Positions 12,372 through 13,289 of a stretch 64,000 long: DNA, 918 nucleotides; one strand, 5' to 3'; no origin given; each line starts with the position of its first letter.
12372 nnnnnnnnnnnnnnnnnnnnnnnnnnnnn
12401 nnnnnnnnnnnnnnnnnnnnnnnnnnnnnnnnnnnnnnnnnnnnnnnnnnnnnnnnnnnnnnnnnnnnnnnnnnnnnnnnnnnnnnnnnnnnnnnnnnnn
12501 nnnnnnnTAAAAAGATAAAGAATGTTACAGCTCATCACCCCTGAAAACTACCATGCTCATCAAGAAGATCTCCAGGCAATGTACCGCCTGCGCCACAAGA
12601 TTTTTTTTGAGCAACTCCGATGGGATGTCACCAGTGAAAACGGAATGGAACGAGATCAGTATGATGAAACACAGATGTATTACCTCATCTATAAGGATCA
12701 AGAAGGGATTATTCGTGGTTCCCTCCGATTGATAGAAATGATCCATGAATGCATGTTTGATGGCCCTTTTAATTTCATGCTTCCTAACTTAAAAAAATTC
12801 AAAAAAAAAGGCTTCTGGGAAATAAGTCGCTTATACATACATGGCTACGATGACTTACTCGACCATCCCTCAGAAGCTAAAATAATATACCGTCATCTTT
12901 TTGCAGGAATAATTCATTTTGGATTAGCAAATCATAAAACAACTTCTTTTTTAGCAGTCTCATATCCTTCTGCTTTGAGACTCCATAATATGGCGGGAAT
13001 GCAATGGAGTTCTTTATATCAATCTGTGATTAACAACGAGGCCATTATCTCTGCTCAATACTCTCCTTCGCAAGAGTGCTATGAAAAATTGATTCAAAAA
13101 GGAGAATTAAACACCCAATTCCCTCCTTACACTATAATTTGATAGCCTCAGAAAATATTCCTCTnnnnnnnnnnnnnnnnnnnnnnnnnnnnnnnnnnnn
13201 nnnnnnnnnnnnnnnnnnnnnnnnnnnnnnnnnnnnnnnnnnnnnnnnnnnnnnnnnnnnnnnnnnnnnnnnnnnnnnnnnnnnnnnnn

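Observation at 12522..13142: LuxI-family synthase with all canonical invariant residues, embedded between purF and purM with no LuxR nearby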

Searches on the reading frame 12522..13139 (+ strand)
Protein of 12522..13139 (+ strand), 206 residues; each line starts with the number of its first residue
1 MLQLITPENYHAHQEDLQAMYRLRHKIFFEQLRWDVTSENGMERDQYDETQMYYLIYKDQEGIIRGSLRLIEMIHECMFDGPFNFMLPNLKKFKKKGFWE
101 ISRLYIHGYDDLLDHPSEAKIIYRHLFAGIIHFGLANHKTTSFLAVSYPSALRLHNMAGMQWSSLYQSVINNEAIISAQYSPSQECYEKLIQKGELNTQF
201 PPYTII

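Call 4: search_protein_families(library=pfam, proteins=[window:12522-13139:+], max_evalue=0.1)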
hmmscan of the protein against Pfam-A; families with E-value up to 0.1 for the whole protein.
window:12522-13139:+ (206 aa): 3 families
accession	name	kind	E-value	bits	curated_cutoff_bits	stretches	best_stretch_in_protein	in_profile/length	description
PF00765.23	Autoind_synth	-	1.3e-24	87.2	24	1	12-183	5-175/183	Autoinducer synthase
PF13444.12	Acetyltransf_5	-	1.3e-05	26.3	22.4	1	23-107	1-88/102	Acetyltransferase (GNAT) domain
PF11771.13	DUF3314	-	0.081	13.5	25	0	28-61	51-86/162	Protein of unknown function (DUF3314)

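Call 5: search_protein_families(library=ncbifam, proteins=[window:12522-13139:+], max_evalue=0.1)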
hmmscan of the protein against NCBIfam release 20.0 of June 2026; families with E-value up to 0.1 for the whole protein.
window:12522-13139:+ (206 aa): 4 families
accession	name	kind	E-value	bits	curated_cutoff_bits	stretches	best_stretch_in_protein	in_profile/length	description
NF052393.1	AHserLSynTraI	equivalog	8.1e-20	71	250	1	3-140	4-141/212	acyl-homoserine-lactone synthase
NF010408.0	PRK13834.1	subfamily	3.6e-17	62.6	292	1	5-138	6-139/207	acyl-homoserine-lactone synthase TraI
TIGR03694.1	exosort_acyl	subfamily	4.3e-11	42.7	111.95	1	13-106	15-119/241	PEP-CTERM/exosortase system-associated acyltransferase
NF052554.1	OrAlActfOlsBRHOCB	equivalog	0.0075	16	350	1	13-58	15-63/256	L-ornithine N(alpha)-acyltransferase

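Call 6: search_solved_structures(query=window:12522-13139:+, max_evalue=1, show_alignments=3)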
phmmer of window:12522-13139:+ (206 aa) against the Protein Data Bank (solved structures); distinct sequences matched with E-value up to 1: 9.
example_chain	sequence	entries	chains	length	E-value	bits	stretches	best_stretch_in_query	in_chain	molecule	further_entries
3p2f_A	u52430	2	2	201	4.1e-08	36.5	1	22-105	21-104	AHL synthase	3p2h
1ro5_A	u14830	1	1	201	7e-07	32.4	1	17-107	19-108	Autoinducer synthesis protein lasI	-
5w8a_A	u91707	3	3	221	2.3e-06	30.7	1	1-83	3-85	Autoinducer synthase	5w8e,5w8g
5w8c_A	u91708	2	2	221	2.3e-06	30.7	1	1-83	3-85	Autoinducer synthase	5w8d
6wns_A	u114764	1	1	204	6.1e-05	26.1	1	2-81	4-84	Acyl-homoserine-lactone synthase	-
6wn0_A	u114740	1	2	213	0.0005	23.1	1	4-106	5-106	4-coumaroyl-homoserine lactone synthase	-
1k4j_A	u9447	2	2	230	0.0011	22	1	17-69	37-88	acyl-homoserinelactone synthase EsaI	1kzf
6jvv_A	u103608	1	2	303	0.68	12.9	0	6-30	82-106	maleylpyruvate hydrolase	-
6jvw_A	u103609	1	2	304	0.68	12.9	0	6-30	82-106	maleylpyruvate hydrolase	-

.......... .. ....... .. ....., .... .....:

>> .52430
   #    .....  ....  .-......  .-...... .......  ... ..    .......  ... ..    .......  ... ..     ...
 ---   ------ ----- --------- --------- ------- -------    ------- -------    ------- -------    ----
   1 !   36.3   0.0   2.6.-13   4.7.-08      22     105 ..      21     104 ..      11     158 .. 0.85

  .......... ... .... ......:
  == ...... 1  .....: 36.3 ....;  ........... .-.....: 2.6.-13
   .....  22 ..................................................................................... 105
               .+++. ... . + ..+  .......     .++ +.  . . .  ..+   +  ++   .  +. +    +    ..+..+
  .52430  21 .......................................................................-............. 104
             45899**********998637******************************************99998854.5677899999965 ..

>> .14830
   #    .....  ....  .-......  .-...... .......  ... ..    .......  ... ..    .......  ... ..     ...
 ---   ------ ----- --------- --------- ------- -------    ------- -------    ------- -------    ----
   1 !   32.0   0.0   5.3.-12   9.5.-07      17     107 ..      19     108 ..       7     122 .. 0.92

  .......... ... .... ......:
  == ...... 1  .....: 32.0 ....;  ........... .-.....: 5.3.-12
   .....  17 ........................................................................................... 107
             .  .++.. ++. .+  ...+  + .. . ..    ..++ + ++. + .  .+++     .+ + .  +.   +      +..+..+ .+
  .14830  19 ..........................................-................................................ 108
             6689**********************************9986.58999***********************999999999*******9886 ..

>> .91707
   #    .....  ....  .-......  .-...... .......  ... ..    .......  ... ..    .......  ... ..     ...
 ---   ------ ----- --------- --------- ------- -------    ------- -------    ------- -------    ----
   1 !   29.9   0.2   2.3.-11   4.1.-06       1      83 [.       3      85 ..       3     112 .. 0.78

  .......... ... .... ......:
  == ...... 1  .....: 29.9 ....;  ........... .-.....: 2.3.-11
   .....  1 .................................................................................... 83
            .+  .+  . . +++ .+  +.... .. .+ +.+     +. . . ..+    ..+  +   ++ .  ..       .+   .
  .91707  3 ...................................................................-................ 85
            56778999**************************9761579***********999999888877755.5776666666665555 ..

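Call 7: find_homologous_proteins(query=window:12522-13139:+, max_evalue=0.001)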
Query window:12522-13139:+ (206 aa): 8 proteins with E <= 0.001 among 29 candidates.
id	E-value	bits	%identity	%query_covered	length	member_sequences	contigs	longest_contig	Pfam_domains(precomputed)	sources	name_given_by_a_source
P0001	9.3e-138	475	100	100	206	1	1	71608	PF13444.13,PF00765.24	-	-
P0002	7.6e-58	214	50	98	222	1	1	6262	PF13444.13,PF00765.24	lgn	-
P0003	2.7e-52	196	50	94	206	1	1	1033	PF13444.13,PF00765.24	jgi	jgi:acyl homoserine lactone synthase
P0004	3.5e-51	192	46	98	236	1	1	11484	PF13444.13,PF00765.24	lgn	-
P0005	3.1e-50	189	48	94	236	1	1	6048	PF13444.13,PF00765.24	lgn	-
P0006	7.9e-47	178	44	94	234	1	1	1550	PF13444.13,PF00765.24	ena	-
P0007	7.9e-45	171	44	94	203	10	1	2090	PF00765.24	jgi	-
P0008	8.7e-42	161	46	84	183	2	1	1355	PF13444.13,PF00765.24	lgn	-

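Call 9: find_encoding_contigs(protein=P0001, flank=10000, max_places=4)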
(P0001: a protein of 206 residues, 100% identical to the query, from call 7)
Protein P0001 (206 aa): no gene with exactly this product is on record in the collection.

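Call 10: find_encoding_contigs(protein=P0002, flank=10000, max_places=4)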
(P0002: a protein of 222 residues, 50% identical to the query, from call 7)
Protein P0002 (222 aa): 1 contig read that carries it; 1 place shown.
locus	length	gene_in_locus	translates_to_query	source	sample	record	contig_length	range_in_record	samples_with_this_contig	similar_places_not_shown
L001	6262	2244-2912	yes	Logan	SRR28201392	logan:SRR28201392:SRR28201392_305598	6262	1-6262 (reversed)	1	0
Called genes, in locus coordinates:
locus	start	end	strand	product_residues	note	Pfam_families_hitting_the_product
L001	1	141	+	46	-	?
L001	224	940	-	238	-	PF01381:HTH_3, PF12844:HTH_19, PF00072:Response_reg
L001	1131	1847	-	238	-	PF00512:HisKA, PF02518:HATPase_c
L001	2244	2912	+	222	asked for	PF00765:Autoind_synth, PF13444:Acetyltransf_5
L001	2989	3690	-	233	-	PF03472:Autoind_bind, PF00196:GerE (weak)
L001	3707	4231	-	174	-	PF03472:Autoind_bind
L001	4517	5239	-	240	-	PF03472:Autoind_bind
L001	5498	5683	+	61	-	-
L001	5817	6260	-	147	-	?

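Call 11: find_encoding_contigs(protein=P0004, flank=10000, max_places=4)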
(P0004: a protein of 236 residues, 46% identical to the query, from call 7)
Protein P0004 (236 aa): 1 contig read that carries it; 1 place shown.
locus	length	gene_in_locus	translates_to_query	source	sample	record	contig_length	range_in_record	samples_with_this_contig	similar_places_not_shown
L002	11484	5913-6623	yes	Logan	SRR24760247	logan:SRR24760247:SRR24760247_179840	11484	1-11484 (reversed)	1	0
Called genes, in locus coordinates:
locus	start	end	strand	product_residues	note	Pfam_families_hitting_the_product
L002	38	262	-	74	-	PF04070:DUF378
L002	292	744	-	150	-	PF05974:DUF892 (weak), PF09537:DUF2383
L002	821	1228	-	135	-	-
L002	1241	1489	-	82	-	-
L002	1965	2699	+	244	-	PF12844:HTH_19 (weak), PF13560:HTH_31, PF01381:HTH_3, PF00072:Response_reg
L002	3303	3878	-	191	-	PF04972:BON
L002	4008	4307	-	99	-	-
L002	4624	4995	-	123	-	-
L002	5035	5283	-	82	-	PF11387:DUF2795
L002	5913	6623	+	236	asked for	PF00765:Autoind_synth, PF13444:Acetyltransf_5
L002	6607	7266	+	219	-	PF00765:Autoind_synth, PF13444:Acetyltransf_5 (weak)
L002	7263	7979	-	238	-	PF03472:Autoind_bind, PF00196:GerE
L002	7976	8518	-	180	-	PF03472:Autoind_bind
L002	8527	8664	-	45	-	-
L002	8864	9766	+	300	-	PF20434:BD-FAE (faint), PF00561:Abhydrolase_1, PF12146:Hydrolase_4, PF12697:Abhydrolase_6 (weak), PF03096:Ndr (faint)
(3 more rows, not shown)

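Call 12: find_related_loci(query=window:12522-13139:+, collection=genome_contigs, flank=10000)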
Query window:12522-13139:+ (206 aa) in genome_contigs; peptide patterns used: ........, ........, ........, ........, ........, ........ (x = any residue, [..] = any of these).
20 stretches matched a pattern, but none encodes a relative of the query by tblastn (E <= 1e-3).

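Call 14: find_related_loci(query=A1, collection=genome_contigs, flank=10000)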
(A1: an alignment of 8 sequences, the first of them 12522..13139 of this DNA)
Query A1 (206 aa) in genome_contigs; peptide patterns used: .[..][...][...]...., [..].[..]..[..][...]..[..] (x = any residue, [..] = any of these).
74 stretches matched a pattern; 13 encode a relative of the query (tblastn E <= 1e-3); 13 distinct loci.
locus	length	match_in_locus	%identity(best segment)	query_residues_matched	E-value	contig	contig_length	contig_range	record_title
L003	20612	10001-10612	45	1-201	1e-58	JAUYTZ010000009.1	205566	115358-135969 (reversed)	MAG: Candidatus Paracaedibacteraceae bacterium isolate C8_metabat.bin.33_sub C8_k141_105803, whole genome shotgun sequen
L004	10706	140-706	46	1-193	5e-58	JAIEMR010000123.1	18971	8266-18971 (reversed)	MAG: Alphaproteobacteria bacterium isolate co.spades.CONCOCT.2.5kb_113 c_000000000018, whole genome shotgun sequence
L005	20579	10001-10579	46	1-193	3e-57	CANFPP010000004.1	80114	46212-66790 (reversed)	MAG: Holosporales bacterium isolate Jr-14may18-258 genome assembly, contig: Jr-14may18-C446, whole genome shotgun sequen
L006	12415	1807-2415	45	1-205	4e-56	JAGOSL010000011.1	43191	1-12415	MAG: Proteobacteria bacterium isolate Gw_Eff_bin_318 Gw_Eff_1426_length_43191_cov_8.539755, whole genome shotgun sequenc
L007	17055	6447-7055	47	1-205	7e-55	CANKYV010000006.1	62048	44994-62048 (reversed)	MAG: Alphaproteobacteria bacterium isolate ZE05-15may19-24 genome assembly, contig: ZE05-15May19-c32, whole genome shotg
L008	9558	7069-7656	43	1-201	9e-54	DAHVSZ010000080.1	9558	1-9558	MAG TPA_asm: Candidatus Paracaedibacteraceae bacterium isolate clean674 NODE_80_length_9558_cov_7.465563, whole genome s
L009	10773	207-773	46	1-193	7e-54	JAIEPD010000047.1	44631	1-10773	MAG: Alphaproteobacteria bacterium isolate co.spades.DASTOOL.1kb_160 c_000000442429, whole genome shotgun sequence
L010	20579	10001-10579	46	1-193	2e-53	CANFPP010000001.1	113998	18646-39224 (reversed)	MAG: Holosporales bacterium isolate Jr-14may18-258 genome assembly, contig: Jr-14may18-C202, whole genome shotgun sequen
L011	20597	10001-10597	43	1-201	1e-52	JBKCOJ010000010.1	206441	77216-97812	MAG: Pseudomonadota bacterium isolate samp_455_metabat2_141 samp_455_799165, whole genome shotgun sequence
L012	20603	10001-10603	41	1-201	2e-52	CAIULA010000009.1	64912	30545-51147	MAG: uncultured Alphaproteobacteria bacterium isolate AlinenLipids_bin-7672 genome assembly, contig: bin-7672:09/46, who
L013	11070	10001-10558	41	1-192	7e-47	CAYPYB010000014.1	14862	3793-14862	MAG TPA_asm: uncultured Candidatus Pelagibacter sp. isolate SRP286056_co1_488 genome assembly, contig: NODE_4980_length_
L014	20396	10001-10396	35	16-146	7e-21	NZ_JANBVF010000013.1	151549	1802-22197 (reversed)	Chitinolyticbacter albus strain YIM B06366 contig13, whole genome shotgun sequence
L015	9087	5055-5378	34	1-106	3e-16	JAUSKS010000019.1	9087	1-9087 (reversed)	MAG: Gallionellaceae bacterium isolate E14_metabat.bin.70 E14_k141_244117, whole genome shotgun sequence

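Call 25: search_protein_representatives(protein=window:12522-13139:+)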
Query: 206 residues. Proteins with E-value up to 0.001 (for the whole library): 1005; up to 1e-10: 90; up to 1e-30: 9. The best 150 are listed.
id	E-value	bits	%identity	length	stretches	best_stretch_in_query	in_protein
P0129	8.8e-48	179.1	45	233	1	1-192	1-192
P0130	1.5e-41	158.8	40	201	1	1-197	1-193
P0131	5.4e-41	156.9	62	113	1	1-110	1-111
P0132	1.0e-40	156.0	43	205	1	1-186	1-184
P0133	6.8e-38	146.8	41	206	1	1-192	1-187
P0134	1.6e-36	142.3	42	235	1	27-201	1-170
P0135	7.9e-36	140.1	38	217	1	1-195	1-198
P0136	6.2e-34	133.9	66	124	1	1-85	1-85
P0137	2.0e-31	125.7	39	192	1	41-199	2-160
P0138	4.4e-30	121.3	35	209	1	2-190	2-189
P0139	2.9e-29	118.7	46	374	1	2-150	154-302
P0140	1.8e-25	106.3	42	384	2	9-89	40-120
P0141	7.2e-25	104.3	34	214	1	1-201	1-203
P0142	8.1e-24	100.9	39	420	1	2-188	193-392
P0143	6.6e-19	84.8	29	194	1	5-192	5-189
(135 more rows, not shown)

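Call 50: find_related_loci(query=A1, collection=metagenome_contigs, flank=6000)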
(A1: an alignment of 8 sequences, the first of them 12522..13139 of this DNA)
Query A1 (206 aa) in metagenome_contigs; peptide patterns used: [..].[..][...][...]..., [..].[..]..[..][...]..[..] (x = any residue, [..] = any of these).
209 stretches matched a pattern; 10 encode a relative of the query (tblastn E <= 1e-3); 10 distinct loci.
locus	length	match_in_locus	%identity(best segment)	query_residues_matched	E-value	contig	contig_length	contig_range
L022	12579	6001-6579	44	1-193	1e-57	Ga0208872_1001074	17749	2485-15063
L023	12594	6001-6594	46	1-200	3e-57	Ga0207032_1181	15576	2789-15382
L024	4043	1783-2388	47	1-205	2e-57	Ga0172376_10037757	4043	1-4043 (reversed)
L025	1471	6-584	44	1-193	5e-59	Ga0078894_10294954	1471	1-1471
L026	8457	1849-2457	46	1-205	1e-55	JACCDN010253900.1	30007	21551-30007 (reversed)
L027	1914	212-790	43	1-193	1e-54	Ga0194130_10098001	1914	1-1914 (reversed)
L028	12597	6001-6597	43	1-201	5e-53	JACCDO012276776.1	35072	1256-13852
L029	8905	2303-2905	41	1-201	1e-52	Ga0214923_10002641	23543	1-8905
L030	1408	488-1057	42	1-190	2e-53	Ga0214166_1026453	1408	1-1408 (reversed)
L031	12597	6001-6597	44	1-200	5e-51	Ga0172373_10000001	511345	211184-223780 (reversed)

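Call 53: find_encoding_contigs(protein=P0136, flank=5000, max_places=3)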
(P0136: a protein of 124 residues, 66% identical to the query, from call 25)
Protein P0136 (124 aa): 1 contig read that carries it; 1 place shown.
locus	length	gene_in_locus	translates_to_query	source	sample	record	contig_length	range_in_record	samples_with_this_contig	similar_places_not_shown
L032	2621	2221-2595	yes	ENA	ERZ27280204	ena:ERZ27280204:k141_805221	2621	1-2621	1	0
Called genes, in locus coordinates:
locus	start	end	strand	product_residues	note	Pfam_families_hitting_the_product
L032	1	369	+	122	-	?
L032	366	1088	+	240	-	PF00589:Phage_integrase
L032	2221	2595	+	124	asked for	PF00765:Autoind_synth, PF13444:Acetyltransf_5 (weak)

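Call 54: predict_structure(alignment_id=A1)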
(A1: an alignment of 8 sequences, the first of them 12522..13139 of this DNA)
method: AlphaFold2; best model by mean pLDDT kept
length: 206 residues; sequences in the alignment: 8
mean_pLDDT: 78.5   pTM: 0.80
mean pLDDT of the five models: 78.5, 78.2, 76.2, 76.2, 75.6
residues with pLDDT >= 90: 55; 70-90: 97; 50-70: 42; < 50: 12
segments of 3 or more residues with pLDDT < 50: 35-43
pLDDT, mean of each block of 10 residues (from residue 1): 90 86 63 49 60 90 90 84 58 91 82 67 89 90 89 82 87 86 89 64 55
secondary structure, 60 per line:
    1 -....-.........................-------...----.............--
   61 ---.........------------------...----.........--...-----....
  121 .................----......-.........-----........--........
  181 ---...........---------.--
elements in order: E2-5 H7-31 H46-51 E52-58 E64-72 E98-106 H117-137 E142-147 H149-157 E163-170 E173-180 H184-194

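Call 58: fold_search(model_id=the predicted structure, library=pdb)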
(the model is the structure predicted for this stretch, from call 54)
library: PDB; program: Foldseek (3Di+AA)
matches with E <= 10: 1532; with E <= 0.001: 136
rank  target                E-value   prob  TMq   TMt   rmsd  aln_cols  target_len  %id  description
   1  5w8a                  2.2e-13  1.00  0.79  0.77   2.9       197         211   22  The structure of a COA-dependent acyl-homoserine lactone synthase, BjaI, with SAM and isopentyl-CoA (released 2017-08-23)
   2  5w8g                  3.9e-13  1.00  0.78  0.76   2.9       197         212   22  The structure of a COA-dependent acyl-homoserine lactone synthase, BjaI, with SAH (released 2017-08-23)
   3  5w8e                  4.2e-13  1.00  0.79  0.76   2.9       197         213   22  The structure of a CoA-dependent acyl-homoserine lactone synthase, BjaI, with the adduct of SAH and IV-CoA (released 2017-08-23)
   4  5w8c                  8.3e-13  1.00  0.79  0.77   2.9       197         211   22  The structure of a COA-dependent acyl-homoserine lactone synthase, BjaI, with MTA and isovaleryl-CoA (released 2017-08-23)
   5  6wns                  7.8e-12  1.00  0.73  0.76   3.5       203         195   16  The structure of a CoA-dependent acyl-homoserine lactone synthase, MesI (released 2020-05-13)
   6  6wn0_B                1.4e-11  1.00  0.78  0.76   3.3       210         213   18  The structure of a CoA-dependent acyl-homoserine lactone synthase, RpaI, with the adduct of SAH and p-coumaroyl CoA (released 2020-05-13)
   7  6wn0_A                2.0e-11  1.00  0.79  0.77   3.4       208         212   17  The structure of a CoA-dependent acyl-homoserine lactone synthase, RpaI, with the adduct of SAH and p-coumaroyl CoA (released 2020-05-13)
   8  3p2h                  2.0e-11  1.00  0.66  0.73   3.3       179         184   21  Crystal structure of TofI in a ternary complex with an inhibitor and MTA (released 2011-07-06)
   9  3p2f                  3.3e-10  1.00  0.64  0.74   2.9       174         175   20  Crystal structure of TofI in an apo form (released 2011-07-06)
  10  1kzf                  7.4e-10  1.00  0.65  0.68   6.3       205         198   16  Crystal Structure of the Acyl-homoserine Lactone Synthase, EsaI (released 2002-04-17)
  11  1ro5                  1.1e-09  1.00  0.72  0.75   3.8       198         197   19  Crystal Structure of the AHL Synthase LasI (released 2004-08-24)
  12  1k4j                  1.2e-09  1.00  0.64  0.68   7.2       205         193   16  Crystal Structure of the Acyl-homoserinelactone Synthase EsaI Complexed with Rhenate (released 2002-04-17)
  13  2g0b_B                7.4e-07  1.00  0.54  0.58   6.5       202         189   10  The structure of FeeM, an N-acyl amino acid synthase from uncultured soil microbes (released 2006-09-26)
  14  2g0b_G                1.8e-06  1.00  0.58  0.67   5.4       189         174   10  The structure of FeeM, an N-acyl amino acid synthase from uncultured soil microbes (released 2006-09-26)
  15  2g0b_C                4.5e-06  1.00  0.56  0.62   6.4       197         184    9  The structure of FeeM, an N-acyl amino acid synthase from uncultured soil microbes (released 2006-09-26)
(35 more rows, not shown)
